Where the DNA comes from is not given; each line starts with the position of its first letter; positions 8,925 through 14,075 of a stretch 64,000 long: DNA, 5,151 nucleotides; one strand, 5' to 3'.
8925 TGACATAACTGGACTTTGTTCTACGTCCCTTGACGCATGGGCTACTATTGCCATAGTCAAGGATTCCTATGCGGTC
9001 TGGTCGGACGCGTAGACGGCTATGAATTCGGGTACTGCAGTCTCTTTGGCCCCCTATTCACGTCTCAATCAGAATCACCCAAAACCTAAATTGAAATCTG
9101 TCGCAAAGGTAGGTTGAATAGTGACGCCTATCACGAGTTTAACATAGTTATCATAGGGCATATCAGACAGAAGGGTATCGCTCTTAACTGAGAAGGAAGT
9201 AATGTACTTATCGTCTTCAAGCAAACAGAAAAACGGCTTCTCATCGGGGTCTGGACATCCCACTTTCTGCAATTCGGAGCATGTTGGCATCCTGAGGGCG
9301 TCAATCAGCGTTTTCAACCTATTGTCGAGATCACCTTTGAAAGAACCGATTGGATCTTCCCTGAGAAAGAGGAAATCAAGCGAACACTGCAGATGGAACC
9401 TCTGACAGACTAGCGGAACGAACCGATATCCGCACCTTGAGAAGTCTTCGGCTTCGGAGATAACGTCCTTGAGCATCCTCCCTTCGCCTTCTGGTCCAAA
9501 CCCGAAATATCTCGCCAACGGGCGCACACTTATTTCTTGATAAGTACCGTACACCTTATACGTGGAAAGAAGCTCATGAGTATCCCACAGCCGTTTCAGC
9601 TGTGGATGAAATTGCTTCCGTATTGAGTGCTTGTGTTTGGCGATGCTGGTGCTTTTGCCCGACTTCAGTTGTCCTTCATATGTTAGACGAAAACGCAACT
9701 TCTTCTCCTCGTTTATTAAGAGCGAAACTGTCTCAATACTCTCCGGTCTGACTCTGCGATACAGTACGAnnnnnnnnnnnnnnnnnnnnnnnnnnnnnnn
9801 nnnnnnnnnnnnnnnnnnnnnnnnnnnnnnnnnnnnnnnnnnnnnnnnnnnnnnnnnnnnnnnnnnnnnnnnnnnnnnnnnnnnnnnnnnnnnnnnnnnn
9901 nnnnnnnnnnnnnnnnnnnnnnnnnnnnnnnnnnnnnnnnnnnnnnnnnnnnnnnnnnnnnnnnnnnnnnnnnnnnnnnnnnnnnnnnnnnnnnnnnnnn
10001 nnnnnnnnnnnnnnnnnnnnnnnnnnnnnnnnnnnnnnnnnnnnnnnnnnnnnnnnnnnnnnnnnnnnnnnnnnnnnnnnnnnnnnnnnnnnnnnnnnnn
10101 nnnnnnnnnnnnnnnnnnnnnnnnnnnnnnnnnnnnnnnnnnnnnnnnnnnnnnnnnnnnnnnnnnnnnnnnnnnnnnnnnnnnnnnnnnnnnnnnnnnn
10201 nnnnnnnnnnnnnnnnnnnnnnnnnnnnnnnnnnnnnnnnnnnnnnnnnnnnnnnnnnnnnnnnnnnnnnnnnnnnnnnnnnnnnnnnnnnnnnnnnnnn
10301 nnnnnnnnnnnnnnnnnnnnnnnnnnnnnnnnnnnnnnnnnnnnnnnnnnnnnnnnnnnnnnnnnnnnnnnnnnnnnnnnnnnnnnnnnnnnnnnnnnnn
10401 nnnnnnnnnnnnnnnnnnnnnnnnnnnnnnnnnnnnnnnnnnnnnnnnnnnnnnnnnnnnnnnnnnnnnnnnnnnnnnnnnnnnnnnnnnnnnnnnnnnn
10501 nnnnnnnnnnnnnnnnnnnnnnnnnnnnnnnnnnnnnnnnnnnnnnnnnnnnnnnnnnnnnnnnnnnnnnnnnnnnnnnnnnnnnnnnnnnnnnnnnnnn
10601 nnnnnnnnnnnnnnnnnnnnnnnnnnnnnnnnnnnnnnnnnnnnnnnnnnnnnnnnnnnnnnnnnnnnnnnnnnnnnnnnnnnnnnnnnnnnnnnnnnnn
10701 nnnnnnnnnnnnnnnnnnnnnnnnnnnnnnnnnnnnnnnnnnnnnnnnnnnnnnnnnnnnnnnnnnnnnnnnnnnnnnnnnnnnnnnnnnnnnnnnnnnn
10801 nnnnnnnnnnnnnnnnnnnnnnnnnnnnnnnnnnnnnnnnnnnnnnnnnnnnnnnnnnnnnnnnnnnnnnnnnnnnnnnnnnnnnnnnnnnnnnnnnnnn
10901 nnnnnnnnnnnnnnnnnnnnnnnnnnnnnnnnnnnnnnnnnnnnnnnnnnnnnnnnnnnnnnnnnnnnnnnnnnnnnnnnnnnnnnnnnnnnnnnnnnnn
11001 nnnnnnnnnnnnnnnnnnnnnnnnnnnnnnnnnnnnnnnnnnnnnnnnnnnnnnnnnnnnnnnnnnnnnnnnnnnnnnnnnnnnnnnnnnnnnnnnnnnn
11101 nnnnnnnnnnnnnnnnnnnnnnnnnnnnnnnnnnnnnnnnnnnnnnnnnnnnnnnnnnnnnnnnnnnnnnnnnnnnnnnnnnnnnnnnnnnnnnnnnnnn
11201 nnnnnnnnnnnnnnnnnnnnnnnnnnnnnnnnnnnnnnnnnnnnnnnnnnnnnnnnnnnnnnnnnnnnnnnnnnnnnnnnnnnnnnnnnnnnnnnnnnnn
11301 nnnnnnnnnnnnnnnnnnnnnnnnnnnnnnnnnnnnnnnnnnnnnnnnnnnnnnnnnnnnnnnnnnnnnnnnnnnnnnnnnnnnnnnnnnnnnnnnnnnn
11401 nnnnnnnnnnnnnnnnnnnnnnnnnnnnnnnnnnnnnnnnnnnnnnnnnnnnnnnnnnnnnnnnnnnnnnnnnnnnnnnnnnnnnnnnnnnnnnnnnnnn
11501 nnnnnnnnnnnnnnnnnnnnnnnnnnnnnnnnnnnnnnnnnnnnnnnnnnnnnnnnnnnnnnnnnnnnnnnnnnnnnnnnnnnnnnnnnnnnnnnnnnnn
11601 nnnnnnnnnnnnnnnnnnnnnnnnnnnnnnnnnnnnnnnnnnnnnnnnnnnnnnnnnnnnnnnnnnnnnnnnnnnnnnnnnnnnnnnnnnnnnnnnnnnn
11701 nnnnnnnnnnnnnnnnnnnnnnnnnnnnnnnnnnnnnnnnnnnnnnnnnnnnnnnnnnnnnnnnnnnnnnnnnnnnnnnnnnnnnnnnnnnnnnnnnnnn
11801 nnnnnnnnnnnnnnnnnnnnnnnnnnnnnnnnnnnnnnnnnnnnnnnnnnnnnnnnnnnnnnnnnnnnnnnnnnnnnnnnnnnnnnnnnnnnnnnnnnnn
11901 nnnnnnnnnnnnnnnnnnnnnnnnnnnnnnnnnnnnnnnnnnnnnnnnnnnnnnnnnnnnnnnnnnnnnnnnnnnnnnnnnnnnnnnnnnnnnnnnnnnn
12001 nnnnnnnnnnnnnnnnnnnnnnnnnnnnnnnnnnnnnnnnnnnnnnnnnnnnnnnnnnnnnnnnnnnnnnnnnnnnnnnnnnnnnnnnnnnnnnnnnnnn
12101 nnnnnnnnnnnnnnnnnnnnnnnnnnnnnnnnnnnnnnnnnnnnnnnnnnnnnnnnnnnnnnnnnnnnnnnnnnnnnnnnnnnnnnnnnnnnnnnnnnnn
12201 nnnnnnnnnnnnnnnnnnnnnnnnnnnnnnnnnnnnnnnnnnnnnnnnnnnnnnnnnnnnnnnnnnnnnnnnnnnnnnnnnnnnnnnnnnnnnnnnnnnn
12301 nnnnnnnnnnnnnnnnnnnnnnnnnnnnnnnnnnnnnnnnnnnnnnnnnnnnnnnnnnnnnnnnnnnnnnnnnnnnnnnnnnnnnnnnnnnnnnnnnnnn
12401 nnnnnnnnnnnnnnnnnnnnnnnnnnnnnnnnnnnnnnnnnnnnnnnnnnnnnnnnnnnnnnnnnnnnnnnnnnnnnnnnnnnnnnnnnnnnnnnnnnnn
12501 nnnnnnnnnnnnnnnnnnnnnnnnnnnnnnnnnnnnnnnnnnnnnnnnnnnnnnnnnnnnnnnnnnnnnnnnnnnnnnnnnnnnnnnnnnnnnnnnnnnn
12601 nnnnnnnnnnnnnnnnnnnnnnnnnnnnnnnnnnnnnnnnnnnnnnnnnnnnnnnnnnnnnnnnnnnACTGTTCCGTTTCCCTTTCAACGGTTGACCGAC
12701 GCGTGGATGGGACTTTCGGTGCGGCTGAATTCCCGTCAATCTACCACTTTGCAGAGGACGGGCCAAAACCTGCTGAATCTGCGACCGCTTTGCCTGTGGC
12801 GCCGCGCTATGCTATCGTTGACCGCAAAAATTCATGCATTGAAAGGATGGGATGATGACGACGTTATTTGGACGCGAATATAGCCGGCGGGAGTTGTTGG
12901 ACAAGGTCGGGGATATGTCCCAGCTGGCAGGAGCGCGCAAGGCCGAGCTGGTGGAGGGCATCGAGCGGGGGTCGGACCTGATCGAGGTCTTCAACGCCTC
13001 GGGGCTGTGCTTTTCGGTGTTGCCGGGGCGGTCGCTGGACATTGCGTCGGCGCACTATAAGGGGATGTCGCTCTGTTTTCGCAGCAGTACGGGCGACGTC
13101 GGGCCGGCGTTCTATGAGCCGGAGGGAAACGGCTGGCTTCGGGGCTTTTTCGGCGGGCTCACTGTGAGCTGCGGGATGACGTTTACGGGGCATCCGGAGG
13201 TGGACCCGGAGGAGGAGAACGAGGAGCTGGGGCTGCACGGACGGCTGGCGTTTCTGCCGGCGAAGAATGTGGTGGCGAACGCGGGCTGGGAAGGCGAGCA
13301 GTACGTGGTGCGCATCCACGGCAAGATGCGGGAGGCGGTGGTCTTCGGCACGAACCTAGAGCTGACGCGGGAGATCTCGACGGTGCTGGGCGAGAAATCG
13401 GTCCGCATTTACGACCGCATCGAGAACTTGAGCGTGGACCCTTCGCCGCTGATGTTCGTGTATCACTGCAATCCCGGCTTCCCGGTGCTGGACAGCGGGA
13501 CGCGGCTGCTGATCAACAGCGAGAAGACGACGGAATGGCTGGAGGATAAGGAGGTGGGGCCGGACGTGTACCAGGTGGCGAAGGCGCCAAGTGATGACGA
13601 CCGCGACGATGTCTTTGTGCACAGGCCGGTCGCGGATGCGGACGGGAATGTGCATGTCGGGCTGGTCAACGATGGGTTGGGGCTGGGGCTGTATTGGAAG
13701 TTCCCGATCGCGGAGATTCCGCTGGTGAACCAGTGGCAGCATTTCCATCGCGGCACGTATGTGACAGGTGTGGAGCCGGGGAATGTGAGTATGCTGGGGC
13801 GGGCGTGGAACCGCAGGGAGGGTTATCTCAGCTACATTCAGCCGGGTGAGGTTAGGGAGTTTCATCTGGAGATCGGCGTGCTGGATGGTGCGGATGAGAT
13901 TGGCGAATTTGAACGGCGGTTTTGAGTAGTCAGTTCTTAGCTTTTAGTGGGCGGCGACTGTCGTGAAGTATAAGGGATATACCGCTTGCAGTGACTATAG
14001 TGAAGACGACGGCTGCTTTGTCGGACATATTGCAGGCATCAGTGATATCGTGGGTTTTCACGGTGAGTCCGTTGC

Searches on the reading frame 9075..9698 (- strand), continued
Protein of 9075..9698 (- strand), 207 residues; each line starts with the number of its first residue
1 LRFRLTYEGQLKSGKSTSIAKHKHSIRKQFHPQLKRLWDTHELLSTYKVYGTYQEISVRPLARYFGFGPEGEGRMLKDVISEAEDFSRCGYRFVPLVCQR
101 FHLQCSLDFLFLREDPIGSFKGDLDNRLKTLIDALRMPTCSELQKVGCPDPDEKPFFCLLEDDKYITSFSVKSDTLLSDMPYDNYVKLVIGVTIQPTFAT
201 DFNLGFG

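Call 34: find_encoding_contigs(protein=P0009, flank=8000, max_places=3)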
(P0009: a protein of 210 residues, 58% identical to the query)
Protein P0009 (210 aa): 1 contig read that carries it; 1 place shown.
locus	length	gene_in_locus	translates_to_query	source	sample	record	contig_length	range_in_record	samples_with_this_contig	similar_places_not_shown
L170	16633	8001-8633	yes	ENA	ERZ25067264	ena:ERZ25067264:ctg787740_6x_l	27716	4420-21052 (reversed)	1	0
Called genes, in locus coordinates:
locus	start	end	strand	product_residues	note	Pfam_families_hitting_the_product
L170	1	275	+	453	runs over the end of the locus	PF13433:Peripla_BP_5, PF13458:Peripla_BP_6, PF01094:ANF_receptor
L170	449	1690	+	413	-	PF02653:BPD_transp_2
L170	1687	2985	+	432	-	PF02653:BPD_transp_2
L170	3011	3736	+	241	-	PF00005:ABC_tran, PF13304:AAA_21 (weak), PF12399:BCA_ABC_TP_C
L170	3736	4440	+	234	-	PF13175:AAA_15 (faint), PF13555:AAA_29 (faint), PF00005:ABC_tran, PF13304:AAA_21 (faint)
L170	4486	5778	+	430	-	PF00155:Aminotran_1_2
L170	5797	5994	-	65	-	-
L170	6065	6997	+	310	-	PF02737:3HCDH_N, PF00725:3HCDH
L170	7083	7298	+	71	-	-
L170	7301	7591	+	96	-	-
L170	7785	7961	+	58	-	-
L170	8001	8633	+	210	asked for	-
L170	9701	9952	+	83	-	-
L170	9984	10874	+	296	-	PF00155:Aminotran_1_2, PF01041:DegT_DnrJ_EryC1 (weak), PF01053:Cys_Met_Meta_PP (weak)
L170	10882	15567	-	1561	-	PF09586:YfhO (weak), PF13231:PMT_2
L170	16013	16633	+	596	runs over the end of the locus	-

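Call 47: search_protein_families(library=pfam, alignment_id=A1, max_evalue=1)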
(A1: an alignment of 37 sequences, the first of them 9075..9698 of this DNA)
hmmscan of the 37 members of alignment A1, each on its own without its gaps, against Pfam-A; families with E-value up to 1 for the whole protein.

A. member 1, window:9075-9698:- (207 aa): 0 families

B. families by the number of members that match (of 37 scanned): 8 families
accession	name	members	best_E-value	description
PF05866.16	RusA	16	0.027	Endodeoxyribonuclease RusA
PF12592.13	ATPase_RavA_C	4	0.039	ATPase, RavA, C-terminal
PF07131.17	DUF1382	1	0.017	Protein of unknown function (DUF1382)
PF13233.12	Complex1_LYR_2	1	0.071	Complex1_LYR-like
PF12660.12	zf-TFIIIC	1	0.13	Putative zinc-finger of transcription factor IIIC complex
PF17832.7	Pre-PUA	1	0.13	Pre-PUA-like domain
PF10319.15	7TM_GPCR_Srj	1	0.15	Serpentine type 7TM GPCR chemoreceptor Srj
PF15114.11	UPF0640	1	0.15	Uncharacterised protein family UPF0640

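Call 63: search_dna_similar(query=window:9075-9698:-, collection=plasmids, mode=protein, max_rows=20)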
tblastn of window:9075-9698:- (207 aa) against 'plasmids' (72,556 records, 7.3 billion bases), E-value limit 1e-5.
Records with a match: 2; places in all: 2; records where one place covers at least 80% of the query: 2.
Best place of each record, by identity: <60% 2.
By first word of the organism name: Nostoc 1; Nitrosococcus 1.
By predicted mobility (MOB-suite, as given by PLSDB): non-mobilizable 2.
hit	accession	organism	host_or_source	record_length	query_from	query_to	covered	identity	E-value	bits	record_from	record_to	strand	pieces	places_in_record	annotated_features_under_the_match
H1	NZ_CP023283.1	Nostoc sp. CENA543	cell culture,Brazilian saline-alkaline ...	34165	1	207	100%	38.2%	1e-31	127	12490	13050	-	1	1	hypothetical protein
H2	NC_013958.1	Nitrosococcus halophilus Nc 4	-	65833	1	206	100%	36.2%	3e-21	98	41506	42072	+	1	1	hypothetical protein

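Call 65: get_annotated_region(hit=H2, flank=5000)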
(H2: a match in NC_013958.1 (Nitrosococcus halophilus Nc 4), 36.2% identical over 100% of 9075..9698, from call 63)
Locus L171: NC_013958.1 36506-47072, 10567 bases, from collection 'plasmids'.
description: Nitrosococcus halophilus Nc 4 plasmid pNHAL01, complete sequence
organism: Nitrosococcus halophilus Nc 4 (NCBI taxid 472759)
taxonomy: Bacteria; Pseudomonadota; Gammaproteobacteria; Chromatiales; Chromatiaceae; Nitrosococcus; Nitrosococcus halophilus; Nitrosococcus halophilus Nc 4
host: -; source: -; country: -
typing (MOB-suite, as given by PLSDB): non-mobilizable; replicon rep_cluster_1655
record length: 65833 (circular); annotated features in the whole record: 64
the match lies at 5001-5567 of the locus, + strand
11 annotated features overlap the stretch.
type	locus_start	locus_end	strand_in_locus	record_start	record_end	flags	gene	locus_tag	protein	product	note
CDS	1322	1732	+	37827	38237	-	-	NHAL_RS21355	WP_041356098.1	hypothetical protein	-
CDS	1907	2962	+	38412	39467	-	-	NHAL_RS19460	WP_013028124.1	DNA-binding protein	-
CDS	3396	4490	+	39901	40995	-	-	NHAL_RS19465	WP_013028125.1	restriction endonuclease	-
CDS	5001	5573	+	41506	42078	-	-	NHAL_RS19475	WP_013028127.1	hypothetical protein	-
CDS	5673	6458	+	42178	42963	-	-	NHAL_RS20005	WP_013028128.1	nucleotide-binding protein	-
CDS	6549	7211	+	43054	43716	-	-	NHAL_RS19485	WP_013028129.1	hypothetical protein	-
CDS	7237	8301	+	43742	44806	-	-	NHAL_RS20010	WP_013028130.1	HNH endonuclease signature motif containing protein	-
CDS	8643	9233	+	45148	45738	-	-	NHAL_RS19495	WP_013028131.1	hypothetical protein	-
CDS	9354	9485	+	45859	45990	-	-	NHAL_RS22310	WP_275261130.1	hypothetical protein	-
CDS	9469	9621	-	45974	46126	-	-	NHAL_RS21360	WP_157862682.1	hypothetical protein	-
CDS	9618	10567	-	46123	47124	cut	-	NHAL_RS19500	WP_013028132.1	M20/M25/M40 family metallo-hydrolase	-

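Call 66: get_annotated_region(hit=H1, flank=4000)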
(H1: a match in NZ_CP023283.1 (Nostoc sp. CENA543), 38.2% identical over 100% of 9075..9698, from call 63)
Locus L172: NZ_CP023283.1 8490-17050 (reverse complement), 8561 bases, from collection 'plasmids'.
description: Nostoc sp. CENA543 plasmid pCENA543d, complete sequence
organism: Nostoc sp. CENA543 (NCBI taxid 1869241)
taxonomy: Bacteria; Cyanobacteriota; Cyanophyceae; Nostocales; Nostocaceae; Nostoc; Nostoc sp. CENA543
host: -; source: cell culture,Brazilian saline-alkaline lake; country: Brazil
typing (MOB-suite, as given by PLSDB): non-mobilizable
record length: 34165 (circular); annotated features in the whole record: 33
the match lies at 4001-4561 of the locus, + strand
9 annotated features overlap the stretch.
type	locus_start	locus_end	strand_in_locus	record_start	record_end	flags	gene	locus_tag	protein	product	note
CDS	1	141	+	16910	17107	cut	-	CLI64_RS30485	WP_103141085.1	hypothetical protein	-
CDS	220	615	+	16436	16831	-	-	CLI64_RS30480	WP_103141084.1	hypothetical protein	-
CDS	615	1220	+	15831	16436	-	-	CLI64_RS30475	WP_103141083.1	hypothetical protein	-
CDS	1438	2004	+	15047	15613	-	-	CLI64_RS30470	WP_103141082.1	hypothetical protein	-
CDS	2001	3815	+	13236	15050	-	-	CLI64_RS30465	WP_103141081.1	ATP-binding protein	-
CDS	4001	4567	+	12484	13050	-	-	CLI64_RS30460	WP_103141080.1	hypothetical protein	-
CDS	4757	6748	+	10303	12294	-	-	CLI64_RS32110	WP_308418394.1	GUN4 domain-containing protein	-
CDS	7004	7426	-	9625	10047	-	-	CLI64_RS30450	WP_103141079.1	GNAT family N-acetyltransferase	-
CDS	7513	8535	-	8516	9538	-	-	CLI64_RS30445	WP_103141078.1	tyrosine-type recombinase/integrase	GO:0015074 - DNA integration [Evidence IEA]; GO:0006310 - DNA recombination [Evidence IEA]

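Call 68: search_protein_representatives(alignment_id=A1)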
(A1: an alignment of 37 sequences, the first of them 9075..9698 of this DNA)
Query: 37 sequences, 220 profile positions. Proteins with E-value up to 0.001 (for the whole library): 2856; up to 1e-10: 2211; up to 1e-30: 926. The best 150 are listed.
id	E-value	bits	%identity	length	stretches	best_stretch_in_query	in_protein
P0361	1.7e-91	322.3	-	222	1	1-220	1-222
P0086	2.5e-81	289.0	-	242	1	1-220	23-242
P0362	3.1e-80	285.4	-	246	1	1-220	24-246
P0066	8.0e-80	284.1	-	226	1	1-219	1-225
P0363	8.6e-80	284.0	-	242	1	1-220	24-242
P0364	1.1e-78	280.3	-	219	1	1-219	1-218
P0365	1.9e-77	276.3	-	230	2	79-219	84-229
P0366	2.4e-76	272.7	-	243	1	1-220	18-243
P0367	1.0e-73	264.1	-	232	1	1-219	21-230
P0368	2.2e-73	263.0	-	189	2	84-220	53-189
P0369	1.2e-72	260.6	-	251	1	1-219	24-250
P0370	1.1e-71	257.4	-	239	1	1-220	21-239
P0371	4.2e-71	255.6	-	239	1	1-219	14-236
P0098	1.1e-70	254.2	-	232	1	1-219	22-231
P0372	1.9e-70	253.4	-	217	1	1-220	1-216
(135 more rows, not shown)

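Call 78: fold_search(model_id=the predicted structure, library=viral)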
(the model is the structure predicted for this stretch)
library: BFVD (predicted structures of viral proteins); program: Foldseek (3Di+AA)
matches with E <= 10: 184; with E <= 0.001: 5
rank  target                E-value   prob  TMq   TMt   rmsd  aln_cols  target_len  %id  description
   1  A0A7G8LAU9            6.0e-04  1.00  0.26  0.31   9.8       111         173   14  (no name in the UniProt tables at hand)
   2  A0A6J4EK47            7.2e-04  1.00  0.25  0.34   6.1        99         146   16  (no name in the UniProt tables at hand)
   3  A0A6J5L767            8.2e-04  0.99  0.32  0.42  10.6       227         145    8  Uncharacterized protein [uncultured Caudovirales phage]
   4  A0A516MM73            1.0e-03  1.00  0.25  0.37   8.6        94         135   19  (no name in the UniProt tables at hand)
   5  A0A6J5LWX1            1.0e-03  0.91  0.25  0.40  16.4       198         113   10  Rus Holliday junction resolvase [uncultured Caudovirales phage]
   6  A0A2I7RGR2            1.2e-03  0.99  0.33  0.49   7.5       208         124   13  (no name in the UniProt tables at hand)
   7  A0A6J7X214            1.3e-03  0.99  0.22  0.29  11.3       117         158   14  Crossover junction endodeoxyribonuclease, RusA-like [uncultured Caudovirales phage]
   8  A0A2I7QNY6            1.4e-03  0.98  0.32  0.28   9.1       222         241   10  (no name in the UniProt tables at hand)
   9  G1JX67                1.8e-03  1.00  0.27  0.33   5.3       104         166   18  RusA-like resolvase [Mycobacterium phage BigNuz]
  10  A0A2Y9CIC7            1.8e-03  0.94  0.29  0.41   8.5       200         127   10  Putative RusA superfamily protein [Hot spring virus BHS2]
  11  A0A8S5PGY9            2.5e-03  1.00  0.26  0.38   4.3        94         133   11  Endodeoxyribonuclease RusA [Myoviridae sp. ctNYa18]
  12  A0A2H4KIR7            2.5e-03  0.97  0.23  0.33   6.0        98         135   18  (no name in the UniProt tables at hand)
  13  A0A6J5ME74            2.5e-03  0.97  0.30  0.45  15.1       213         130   15  Uncharacterized protein [uncultured Caudovirales phage]
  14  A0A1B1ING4            2.8e-03  0.99  0.24  0.34   6.0        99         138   18  (no name in the UniProt tables at hand)
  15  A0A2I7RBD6            2.8e-03  0.99  0.25  0.35   7.1       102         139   17  RusA-like crossover junction endodeoxyribonuclease [Vibrio phage 1.152.O._10N.222.46.E1]
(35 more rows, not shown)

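Call 83: search_protein_families(library=phrogs, alignment_id=A1, max_evalue=0.1)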
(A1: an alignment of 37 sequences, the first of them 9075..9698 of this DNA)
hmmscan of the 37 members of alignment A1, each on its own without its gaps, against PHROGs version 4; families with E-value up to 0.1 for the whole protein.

A. member 1, window:9075-9698:- (207 aa): 0 families

B. families by the number of members that match (of 37 scanned): 2 families
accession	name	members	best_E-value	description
phrog_140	-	2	0.0055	RusA-like Holliday junction resolvase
phrog_9198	-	1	0.017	-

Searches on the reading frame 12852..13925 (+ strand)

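Call 4: search_protein_families(library=pfam, proteins=[window:12852-13925:+], max_evalue=0.1)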
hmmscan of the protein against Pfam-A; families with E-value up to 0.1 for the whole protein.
window:12852-13925:+ (357 aa): 1 family
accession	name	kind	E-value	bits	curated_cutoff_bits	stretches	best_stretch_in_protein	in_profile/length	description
PF14486.12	DUF4432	-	1.6e-89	300.2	32.5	1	39-343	2-304/304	Domain of unknown function (DUF4432)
